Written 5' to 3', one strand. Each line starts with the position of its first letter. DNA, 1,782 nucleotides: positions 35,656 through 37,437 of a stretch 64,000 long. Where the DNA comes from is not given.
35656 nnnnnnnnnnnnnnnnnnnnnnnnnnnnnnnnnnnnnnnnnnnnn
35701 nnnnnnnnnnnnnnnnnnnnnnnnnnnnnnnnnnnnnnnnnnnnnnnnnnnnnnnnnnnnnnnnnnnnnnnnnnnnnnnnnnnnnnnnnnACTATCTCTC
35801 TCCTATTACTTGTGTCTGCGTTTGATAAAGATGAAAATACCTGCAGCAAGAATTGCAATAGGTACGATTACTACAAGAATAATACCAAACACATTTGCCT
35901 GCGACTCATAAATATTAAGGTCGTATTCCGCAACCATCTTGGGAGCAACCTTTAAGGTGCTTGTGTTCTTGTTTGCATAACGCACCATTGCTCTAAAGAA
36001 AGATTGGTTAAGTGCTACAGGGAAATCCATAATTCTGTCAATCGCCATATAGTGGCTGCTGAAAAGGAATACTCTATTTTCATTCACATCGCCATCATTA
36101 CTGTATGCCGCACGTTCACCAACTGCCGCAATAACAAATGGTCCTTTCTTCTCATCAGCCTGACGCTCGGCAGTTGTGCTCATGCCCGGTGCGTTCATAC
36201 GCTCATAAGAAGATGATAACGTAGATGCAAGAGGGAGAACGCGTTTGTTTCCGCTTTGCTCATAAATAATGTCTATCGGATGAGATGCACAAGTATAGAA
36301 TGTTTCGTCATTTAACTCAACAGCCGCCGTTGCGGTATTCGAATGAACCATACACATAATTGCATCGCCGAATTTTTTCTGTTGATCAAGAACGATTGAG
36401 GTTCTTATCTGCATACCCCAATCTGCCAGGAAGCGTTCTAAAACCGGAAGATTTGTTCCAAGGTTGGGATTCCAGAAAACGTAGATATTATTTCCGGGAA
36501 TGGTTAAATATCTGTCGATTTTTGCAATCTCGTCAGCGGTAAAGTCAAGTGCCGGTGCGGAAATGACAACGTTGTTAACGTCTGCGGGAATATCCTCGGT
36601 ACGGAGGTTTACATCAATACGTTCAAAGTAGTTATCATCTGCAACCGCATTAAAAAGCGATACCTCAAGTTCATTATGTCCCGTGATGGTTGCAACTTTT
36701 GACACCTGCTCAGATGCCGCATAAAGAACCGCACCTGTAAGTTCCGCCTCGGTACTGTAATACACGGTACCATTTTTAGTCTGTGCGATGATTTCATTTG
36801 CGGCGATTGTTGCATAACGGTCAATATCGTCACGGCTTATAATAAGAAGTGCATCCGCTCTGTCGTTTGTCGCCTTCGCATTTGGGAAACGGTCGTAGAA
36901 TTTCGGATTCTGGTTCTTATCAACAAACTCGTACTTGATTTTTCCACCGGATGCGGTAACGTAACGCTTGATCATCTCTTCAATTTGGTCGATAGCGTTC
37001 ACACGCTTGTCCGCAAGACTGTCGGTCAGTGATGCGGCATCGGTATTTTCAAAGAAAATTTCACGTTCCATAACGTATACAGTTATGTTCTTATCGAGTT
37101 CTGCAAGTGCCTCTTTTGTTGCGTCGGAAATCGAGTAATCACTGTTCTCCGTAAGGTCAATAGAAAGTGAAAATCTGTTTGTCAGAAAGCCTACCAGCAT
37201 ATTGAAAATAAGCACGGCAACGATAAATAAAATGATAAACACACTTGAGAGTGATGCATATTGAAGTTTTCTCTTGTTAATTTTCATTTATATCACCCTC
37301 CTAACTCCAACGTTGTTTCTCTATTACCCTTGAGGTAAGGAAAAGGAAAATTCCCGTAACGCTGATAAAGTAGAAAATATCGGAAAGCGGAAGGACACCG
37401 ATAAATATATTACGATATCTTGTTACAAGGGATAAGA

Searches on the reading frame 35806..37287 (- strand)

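Call 61: search_protein_families(library=pfam, proteins=[window:35806-37287:-], max_evalue=0.00001)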
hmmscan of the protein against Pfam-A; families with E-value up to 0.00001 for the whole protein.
window:35806-37287:- (493 aa): 2 families
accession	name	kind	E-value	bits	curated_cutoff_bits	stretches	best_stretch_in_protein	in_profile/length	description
PF09822.16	ABC_transp_aux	-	1.7e-11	44.3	34.7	1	197-303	3-123/288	ABC-type uncharacterized transport system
PF23357.1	DUF7088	-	1.4e-08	35.3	27.8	1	48-130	2-71/105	Domain of unknown function (DUF7088)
